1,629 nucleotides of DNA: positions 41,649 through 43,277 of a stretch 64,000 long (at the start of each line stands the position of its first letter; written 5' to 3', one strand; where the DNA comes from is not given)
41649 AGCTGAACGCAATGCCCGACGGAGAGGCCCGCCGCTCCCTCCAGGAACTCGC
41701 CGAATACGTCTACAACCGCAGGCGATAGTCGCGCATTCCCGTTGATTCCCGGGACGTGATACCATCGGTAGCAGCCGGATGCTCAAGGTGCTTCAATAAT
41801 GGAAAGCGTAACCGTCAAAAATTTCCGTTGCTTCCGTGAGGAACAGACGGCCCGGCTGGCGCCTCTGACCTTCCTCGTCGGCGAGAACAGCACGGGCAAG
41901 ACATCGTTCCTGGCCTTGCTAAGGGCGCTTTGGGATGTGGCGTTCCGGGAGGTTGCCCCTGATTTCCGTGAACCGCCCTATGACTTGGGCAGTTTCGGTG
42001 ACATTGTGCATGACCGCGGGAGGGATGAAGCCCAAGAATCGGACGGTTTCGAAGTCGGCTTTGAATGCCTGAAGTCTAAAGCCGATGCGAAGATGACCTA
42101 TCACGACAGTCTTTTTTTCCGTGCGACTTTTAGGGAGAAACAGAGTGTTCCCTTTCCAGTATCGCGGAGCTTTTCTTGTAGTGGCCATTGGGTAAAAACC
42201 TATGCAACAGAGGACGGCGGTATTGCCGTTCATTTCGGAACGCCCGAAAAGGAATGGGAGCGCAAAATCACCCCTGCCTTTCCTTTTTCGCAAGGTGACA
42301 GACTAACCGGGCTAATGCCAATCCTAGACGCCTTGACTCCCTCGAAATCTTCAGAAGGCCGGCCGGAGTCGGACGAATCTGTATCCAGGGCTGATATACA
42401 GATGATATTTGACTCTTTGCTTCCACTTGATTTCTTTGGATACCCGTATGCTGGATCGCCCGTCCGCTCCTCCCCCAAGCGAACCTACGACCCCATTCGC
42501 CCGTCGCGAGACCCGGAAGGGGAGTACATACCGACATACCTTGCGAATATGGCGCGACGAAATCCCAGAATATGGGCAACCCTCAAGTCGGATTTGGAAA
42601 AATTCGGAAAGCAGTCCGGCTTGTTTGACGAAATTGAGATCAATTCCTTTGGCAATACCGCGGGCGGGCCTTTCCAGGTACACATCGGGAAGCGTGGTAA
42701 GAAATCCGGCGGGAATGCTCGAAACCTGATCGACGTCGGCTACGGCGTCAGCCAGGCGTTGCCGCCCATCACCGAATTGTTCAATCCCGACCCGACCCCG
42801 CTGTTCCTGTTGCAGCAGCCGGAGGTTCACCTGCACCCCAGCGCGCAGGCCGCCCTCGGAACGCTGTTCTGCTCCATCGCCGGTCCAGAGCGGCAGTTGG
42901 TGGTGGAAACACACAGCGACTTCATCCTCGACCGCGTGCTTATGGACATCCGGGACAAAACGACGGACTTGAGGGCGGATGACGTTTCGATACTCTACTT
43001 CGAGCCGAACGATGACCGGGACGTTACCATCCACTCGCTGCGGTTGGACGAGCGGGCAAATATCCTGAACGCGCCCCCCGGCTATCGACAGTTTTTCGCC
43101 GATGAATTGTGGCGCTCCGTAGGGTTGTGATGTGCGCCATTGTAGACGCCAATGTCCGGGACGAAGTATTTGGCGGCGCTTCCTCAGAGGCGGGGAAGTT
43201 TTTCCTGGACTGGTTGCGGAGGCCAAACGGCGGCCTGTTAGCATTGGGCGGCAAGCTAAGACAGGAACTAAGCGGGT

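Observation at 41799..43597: Translationally coupled ABC-type ATPase (DUF3696-like) plus PIN-like nuclease: candidate two-gene defence module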

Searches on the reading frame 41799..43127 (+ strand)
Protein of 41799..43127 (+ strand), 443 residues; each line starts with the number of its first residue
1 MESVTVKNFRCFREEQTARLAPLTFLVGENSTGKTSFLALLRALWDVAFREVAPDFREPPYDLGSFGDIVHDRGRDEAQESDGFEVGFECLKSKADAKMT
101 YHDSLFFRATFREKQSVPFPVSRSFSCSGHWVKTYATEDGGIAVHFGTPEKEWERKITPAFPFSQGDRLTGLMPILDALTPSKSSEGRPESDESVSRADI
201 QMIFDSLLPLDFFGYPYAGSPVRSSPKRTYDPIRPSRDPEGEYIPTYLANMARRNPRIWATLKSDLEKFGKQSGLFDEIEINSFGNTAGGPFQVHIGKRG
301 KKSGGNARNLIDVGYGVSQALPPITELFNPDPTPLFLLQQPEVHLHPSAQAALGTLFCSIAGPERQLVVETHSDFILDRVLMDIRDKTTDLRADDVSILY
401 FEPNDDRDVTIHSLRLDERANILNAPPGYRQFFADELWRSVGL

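Call 4: search_protein_families(library=pfam, proteins=[window:41799-43127:+], max_evalue=1)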
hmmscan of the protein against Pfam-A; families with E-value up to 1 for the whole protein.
window:41799-43127:+ (443 aa): 7 families
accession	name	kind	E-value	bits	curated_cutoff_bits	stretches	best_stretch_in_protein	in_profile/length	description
PF13175.12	AAA_15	-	5.6e-20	72.7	32.1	2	2-47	4-49/374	AAA ATPase domain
PF13304.12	AAA_21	-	9.6e-18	65.7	27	2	298-378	223-304/304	AAA domain, putative AbiEii toxin, Type IV TA system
PF13476.12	AAA_23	-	4.8e-05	24.5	27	1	3-42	1-40/201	AAA domain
PF02463.25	SMC_N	-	0.0038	17.1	40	1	2-39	3-42/220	RecF/RecN/SMC N terminal domain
PF11398.14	DUF2813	-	0.0047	16.8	21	0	2-43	4-44/372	Protein of unknown function (DUF2813)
PF12476.13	DUF3696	-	0.016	15.9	22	1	393-428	3-40/52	Protein of unknown function (DUF3696)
PF13555.12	AAA_29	-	0.13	12.5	27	1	2-41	2-43/61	P-loop containing region of AAA domain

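Call 5: search_protein_families(library=padloc, proteins=[window:41799-43127:+], max_evalue=1)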
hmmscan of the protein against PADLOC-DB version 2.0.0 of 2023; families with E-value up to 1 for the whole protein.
window:41799-43127:+ (443 aa): 113 families (the best 25 are shown)
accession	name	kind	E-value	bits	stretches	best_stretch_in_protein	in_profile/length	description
PDLC03878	NsnB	-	2.8e-41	140.4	1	1-429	2-331/345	-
PDLC04148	HEC-03B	-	3.7e-27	93.5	2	269-437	279-438/458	-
PDLC04707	PDC-M55A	-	1.8e-24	84.5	2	307-429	273-398/421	-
PDLC02979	AriA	-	1.2e-22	79.2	2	2-47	4-49/373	-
PDLC02980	AriA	-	1.1e-18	66.2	2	268-378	185-304/304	-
PDLC04177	HEC-01A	-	1.7e-12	45.1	2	325-380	289-343/393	-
PDLC04183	HEC-01A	-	1.9e-12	45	2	4-58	8-61/402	-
PDLC02358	Old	-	3.3e-12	44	2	2-44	5-46/578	Old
PDLC00067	GajA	-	4.4e-12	43.3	2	334-385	306-355/604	AAA ATPase domain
PDLC00094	GajA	-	4.8e-12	43.1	2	2-56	4-57/569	AAA ATPase domain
PDLC04180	HEC-01A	-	7.9e-12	43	2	3-50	5-51/382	-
PDLC04144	HEC-01B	-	8.9e-11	39.5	2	1-101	3-96/395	-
PDLC04178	HEC-01A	-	9.2e-11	39.4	2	2-46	10-53/399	-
PDLC04175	HEC-01A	-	1.3e-10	38.8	2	1-48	6-52/363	-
PDLC00278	PtuA1|PtuA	-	5.9e-10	37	2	2-42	4-44/436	AAA ATPase domain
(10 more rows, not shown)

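Call 6: search_protein_families(library=ncbifam, proteins=[window:41799-43127:+], max_evalue=1)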
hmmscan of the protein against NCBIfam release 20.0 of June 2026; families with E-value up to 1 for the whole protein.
window:41799-43127:+ (443 aa): 7 families
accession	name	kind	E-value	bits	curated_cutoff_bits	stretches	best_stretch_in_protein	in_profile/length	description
NF047739.1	antiphage_MADS3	equivalog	3.4e-07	29.8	420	1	3-58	4-59/427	methylation-associated defense system AAA family ATPase MAD3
TIGR00611.2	recf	equivalog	1.8e-05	24.1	172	1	2-38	2-38/339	DNA replication/repair protein RecF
NF041760.1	PtuA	equivalog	2.1e-05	23.7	500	1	1-38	52-89/524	retron Ec78 anti-phage system effector ATPase PtuA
NF038234.1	retron_eff_Eco8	equivalog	0.00013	20.8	250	2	333-388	273-336/679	retron Eco8 family effector endonuclease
NF053563.1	Rkd4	equivalog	0.0039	15.4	860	1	2-38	4-40/747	arcadin-4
TIGR04435.1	restrict_AAA_1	hypoth_equivalog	0.085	11.5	300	0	331-377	417-470/568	restriction system-associated AAA family ATPase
NF010680.0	PRK14079.1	equivalog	0.24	10.4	386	1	3-39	5-41/349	recombination protein F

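Call 8: find_homologous_proteins(query=window:41799-43127:+)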
Query window:41799-43127:+ (443 aa): 7239 proteins with E <= 0.001 among 8000 candidates; the best 120 are listed.
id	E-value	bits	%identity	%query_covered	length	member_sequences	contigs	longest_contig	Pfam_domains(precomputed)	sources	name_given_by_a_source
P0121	7.4e-286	966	95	100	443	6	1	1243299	PF13175.13,PF13304.13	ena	-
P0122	6.5e-212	722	72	100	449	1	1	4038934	PF13175.13,PF13304.13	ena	-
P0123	1.1e-211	722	74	100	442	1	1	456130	PF13175.13,PF13304.13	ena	-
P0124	1.2e-208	712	73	100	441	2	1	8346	PF13175.13,PF13304.13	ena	-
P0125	2.8e-208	710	73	100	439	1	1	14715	PF13175.13,PF13304.13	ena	-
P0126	5.6e-206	703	72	100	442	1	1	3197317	PF13175.13,PF13476.13,PF13304.13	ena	-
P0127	3.8e-204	697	70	100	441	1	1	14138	PF13175.13,PF13476.13,PF13304.13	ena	-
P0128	1.1e-203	695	72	100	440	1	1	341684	PF13175.13,PF13304.13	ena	-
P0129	5.4e-203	693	71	100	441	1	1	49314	PF13175.13,PF13476.13,PF13304.13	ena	-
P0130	2.1e-202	691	70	100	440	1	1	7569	PF13175.13,PF13304.13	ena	-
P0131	2.2e-202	691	71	100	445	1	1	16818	PF13175.13,PF13476.13,PF13304.13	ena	-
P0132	2.1e-199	681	69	100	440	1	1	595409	PF13175.13,PF13304.13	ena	-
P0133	1.8e-198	678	70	100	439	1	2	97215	PF13175.13,PF13476.13,PF13304.13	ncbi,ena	-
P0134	1.1e-197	676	70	100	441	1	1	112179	PF13175.13,PF13304.13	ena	-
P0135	2.6e-192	658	69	100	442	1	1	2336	PF13175.13,PF13476.13,PF13304.13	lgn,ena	-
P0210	4.9e-139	482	53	100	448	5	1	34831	PF13175.13,PF13304.13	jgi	-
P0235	1.1e-136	475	53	100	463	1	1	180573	PF13175.13,PF13476.13,PF13304.13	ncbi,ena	-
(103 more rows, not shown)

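Call 21: search_solved_structures(query=A2, max_evalue=0.01, show_alignments=3)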
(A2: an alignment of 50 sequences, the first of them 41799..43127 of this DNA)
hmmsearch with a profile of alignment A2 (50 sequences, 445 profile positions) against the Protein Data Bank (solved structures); distinct sequences matched with E-value up to 0.01: 10.
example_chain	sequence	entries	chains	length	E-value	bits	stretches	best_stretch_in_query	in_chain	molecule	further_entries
6p74_A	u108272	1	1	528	4.5e-11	45.7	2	339-385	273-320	Putative ATP-dependent endonuclease of the OLD family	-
8wy4_A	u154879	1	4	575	0.00011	24.6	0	3-50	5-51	Endonuclease GajA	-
8jq9_B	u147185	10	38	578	0.00012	24.6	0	3-50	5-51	Endonuclease GajA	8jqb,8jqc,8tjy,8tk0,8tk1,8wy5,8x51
8sm3_A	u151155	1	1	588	0.00013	24.5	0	3-50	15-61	Endonuclease GajA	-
8j4t_A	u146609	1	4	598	0.00013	24.5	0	3-50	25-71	Endonuclease GajA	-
9nnk_C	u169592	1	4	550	0.00016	24.2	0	334-383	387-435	Retreon I-A effector PtuA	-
9nnb_C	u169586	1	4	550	0.00016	24.1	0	334-383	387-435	Retron I-A effector PtuA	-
8u7i_A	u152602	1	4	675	0.00017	24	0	3-50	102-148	Endonuclease GajA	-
8ee4_A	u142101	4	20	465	0.0011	21.4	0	1-42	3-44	PtuA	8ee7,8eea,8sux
9kjx_B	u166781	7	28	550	0.0016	20.9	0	3-44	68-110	AAA family ATPase | Retron I-A effector PtuA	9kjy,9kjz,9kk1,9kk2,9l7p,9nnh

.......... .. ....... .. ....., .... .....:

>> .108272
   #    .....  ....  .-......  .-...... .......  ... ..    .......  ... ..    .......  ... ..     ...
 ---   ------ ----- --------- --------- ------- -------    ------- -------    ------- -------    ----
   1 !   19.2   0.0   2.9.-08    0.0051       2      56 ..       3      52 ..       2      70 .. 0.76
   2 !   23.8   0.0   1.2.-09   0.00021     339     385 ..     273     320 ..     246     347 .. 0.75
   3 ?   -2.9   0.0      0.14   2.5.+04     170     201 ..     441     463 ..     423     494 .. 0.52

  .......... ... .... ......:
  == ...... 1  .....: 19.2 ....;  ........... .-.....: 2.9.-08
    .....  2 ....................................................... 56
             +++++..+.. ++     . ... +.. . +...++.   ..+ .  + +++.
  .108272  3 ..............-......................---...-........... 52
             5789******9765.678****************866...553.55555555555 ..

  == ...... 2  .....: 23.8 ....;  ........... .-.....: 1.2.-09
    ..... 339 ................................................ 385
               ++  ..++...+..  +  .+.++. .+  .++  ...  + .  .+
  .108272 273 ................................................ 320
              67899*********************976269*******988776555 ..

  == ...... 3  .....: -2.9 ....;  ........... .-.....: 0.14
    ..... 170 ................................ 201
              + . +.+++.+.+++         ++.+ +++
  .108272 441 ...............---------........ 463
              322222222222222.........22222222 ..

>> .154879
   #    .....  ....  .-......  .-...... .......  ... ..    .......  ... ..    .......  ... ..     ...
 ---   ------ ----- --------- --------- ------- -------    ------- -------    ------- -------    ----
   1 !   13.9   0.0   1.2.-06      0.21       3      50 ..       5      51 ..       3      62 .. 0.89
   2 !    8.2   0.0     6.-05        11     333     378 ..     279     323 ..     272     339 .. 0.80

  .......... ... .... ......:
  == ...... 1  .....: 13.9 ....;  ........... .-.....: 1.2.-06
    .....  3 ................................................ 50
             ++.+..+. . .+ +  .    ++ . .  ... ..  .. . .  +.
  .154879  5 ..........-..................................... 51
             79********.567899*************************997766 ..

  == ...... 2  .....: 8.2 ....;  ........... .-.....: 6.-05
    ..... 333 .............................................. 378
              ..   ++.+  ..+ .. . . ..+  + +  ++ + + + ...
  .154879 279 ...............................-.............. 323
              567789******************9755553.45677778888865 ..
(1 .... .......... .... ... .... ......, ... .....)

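Call 47: predict_structure(alignment_id=A2)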
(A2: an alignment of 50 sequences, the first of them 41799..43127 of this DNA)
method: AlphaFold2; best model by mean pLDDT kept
length: 443 residues; sequences in the alignment: 50
mean_pLDDT: 80.3   pTM: 0.82
mean pLDDT of the five models: 80.3, 79.5, 70.2, 63.2, 58.6
residues with pLDDT >= 90: 165; 70-90: 187; 50-70: 43; < 50: 48
segments of 3 or more residues with pLDDT < 50: 95-101, 183-188, 190-192, 213-215, 218-241
pLDDT, mean of each block of 10 residues (from residue 1): 93 93 92 88 89 86 87 60 92 53 84 91 92 91 91 85 86 82 48 69 74 48 36 38 71 88 92 89 77 80 64 71 81 78 75 93 89 91 95 96 86 95 93 84 68
secondary structure, 60 per line:
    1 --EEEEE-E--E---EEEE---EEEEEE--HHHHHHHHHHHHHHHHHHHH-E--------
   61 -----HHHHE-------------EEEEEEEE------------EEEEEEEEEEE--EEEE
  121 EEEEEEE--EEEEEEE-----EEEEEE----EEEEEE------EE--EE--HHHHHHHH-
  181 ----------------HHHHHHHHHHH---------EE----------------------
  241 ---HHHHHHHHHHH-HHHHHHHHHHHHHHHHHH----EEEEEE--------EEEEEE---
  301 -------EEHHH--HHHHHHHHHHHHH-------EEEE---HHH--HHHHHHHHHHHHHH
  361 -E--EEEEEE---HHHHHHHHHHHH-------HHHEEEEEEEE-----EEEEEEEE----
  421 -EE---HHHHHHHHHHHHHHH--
elements in order: E3-7 E16-19 E23-28 H31-50 H66-69 E84-91 E104-114 E117-127 E130-136 E142-147 E152-157 H172-179 H197-207 H244-254 H256-273 E278-283 E292-297 H315-327 E335-338 H347-360 E365-370 H374-385 E396-403 E409-416 H427-441

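Call 54: fold_search(model_id=the predicted structure, library=pdb)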
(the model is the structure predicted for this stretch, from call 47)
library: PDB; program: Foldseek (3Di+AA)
matches with E <= 10: 1044; with E <= 0.001: 180
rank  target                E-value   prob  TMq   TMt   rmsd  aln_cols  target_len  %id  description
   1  4ncj_C                3.4e-11  1.00  0.39  0.51  10.2       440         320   13  Crystal Structure of Pyrococcus furiosis Rad50 R805E mutation with ADP Beryllium Flouride (released 2014-03-05)
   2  4ncj_B                7.6e-11  1.00  0.39  0.52  10.2       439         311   13  Crystal Structure of Pyrococcus furiosis Rad50 R805E mutation with ADP Beryllium Flouride (released 2014-03-05)
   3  4i99_B                1.3e-10  1.00  0.48  0.63   7.1       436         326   13  Crystal structure of the SmcHead bound to the C-winged helix domain of ScpA (released 2013-01-30)
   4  3qkt_A                2.6e-10  1.00  0.39  0.48  10.9       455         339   13  Rad50 ABC-ATPase with adjacent coiled-coil region in complex with AMP-PNP (released 2011-03-30)
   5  3qkt_B                3.4e-10  1.00  0.41  0.54   9.7       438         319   12  Rad50 ABC-ATPase with adjacent coiled-coil region in complex with AMP-PNP (released 2011-03-30)
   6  4i99_A                3.8e-10  1.00  0.51  0.67   6.9       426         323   13  Crystal structure of the SmcHead bound to the C-winged helix domain of ScpA (released 2013-01-30)
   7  4ncj_A                3.8e-10  1.00  0.39  0.51   9.6       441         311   13  Crystal Structure of Pyrococcus furiosis Rad50 R805E mutation with ADP Beryllium Flouride (released 2014-03-05)
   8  5dac_A                6.0e-10  1.00  0.44  0.45  20.8       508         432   14  ATP-gamma-S bound Rad50 from Chaetomium thermophilum in complex with DNA (released 2016-03-02)
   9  3qku_B                6.3e-10  1.00  0.39  0.53   9.8       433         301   13  Mre11 Rad50 binding domain in complex with Rad50 and AMP-PNP (released 2011-03-30)
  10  5h68_B                6.7e-10  1.00  0.44  0.57  13.4       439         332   12  Crystal structure of an engaged dimer of the Geobacillus stearothermophilus SMC head domain (released 2017-03-15)
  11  6qj2_A                7.5e-10  1.00  0.46  0.56  10.8       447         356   10  Crystal structure of the C. thermophilum condensin Smc4 ATPase head in complex with the C-terminal domain of Brn1 (released 2019-07-03)
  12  5h68_A                7.9e-10  1.00  0.47  0.62   8.4       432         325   12  Crystal structure of an engaged dimer of the Geobacillus stearothermophilus SMC head domain (released 2017-03-15)
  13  8ro7_A                8.4e-10  1.00  0.44  0.56  10.9       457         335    9  Human cohesin SMC1A-HD(longCC)/RAD21-C complex - Open/closed P-loop conformation (released 2024-09-11)
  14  9nnb_D                1.1e-09  1.00  0.43  0.38  10.8       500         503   16  Cryo-EM structure of the Retron Ec78 complex, PtuA:PtuB:RT (4:2:1) (released 2025-10-08)
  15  9nnh_C                1.1e-09  1.00  0.44  0.37  10.1       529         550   15  Cryo-EM structure of the Retron Ec78 complex, PtuA:PtuB:RT (4:2:2) (released 2025-10-08)
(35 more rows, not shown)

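Call 85: find_encoding_contigs(protein=P0210, flank=4000, max_places=3)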
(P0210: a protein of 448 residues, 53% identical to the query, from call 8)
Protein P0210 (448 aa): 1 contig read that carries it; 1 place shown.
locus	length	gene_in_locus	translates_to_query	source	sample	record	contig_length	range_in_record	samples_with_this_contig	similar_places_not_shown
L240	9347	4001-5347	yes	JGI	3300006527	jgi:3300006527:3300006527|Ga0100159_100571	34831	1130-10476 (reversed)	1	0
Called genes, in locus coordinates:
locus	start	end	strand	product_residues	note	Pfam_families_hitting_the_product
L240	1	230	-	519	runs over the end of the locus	-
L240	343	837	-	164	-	-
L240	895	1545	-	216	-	-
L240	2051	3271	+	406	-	PF22691:Thiolase_C_1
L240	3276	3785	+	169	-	PF01796:OB_ChsH2_C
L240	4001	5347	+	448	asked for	PF13175:AAA_15, PF13304:AAA_21, PF13175:AAA_15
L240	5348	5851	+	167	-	-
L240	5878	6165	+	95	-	-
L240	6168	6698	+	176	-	PF00881:Nitroreductase, PF14512:TM1586_NiRdase, PF00881:Nitroreductase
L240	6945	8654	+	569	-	PF05935:Arylsulfotrans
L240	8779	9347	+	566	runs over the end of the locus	?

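Call 86: find_encoding_contigs(protein=P0235, flank=4000, max_places=3)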
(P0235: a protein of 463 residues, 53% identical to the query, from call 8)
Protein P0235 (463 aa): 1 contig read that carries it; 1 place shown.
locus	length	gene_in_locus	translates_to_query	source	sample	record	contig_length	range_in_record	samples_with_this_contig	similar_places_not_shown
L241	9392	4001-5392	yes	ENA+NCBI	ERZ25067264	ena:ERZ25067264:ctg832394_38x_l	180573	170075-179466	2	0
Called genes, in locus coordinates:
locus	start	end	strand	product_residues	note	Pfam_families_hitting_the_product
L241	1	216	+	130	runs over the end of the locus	PF05168:HEPN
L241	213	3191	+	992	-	PF06634:DUF1156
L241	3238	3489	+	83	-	PF04255:DUF433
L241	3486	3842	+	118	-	PF01927:Mut7-C (weak), PF18478:PIN_10 (weak), PF18480:DUF5615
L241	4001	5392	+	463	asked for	PF13175:AAA_15, PF13476:AAA_23 (weak), PF13304:AAA_21, PF13175:AAA_15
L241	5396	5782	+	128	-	-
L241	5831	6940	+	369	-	PF02463:SMC_N, PF11398:DUF2813 (faint), PF13175:AAA_15 (weak), PF13304:AAA_21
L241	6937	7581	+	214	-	PF14103:DUF4276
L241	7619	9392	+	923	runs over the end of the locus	PF04465:DUF499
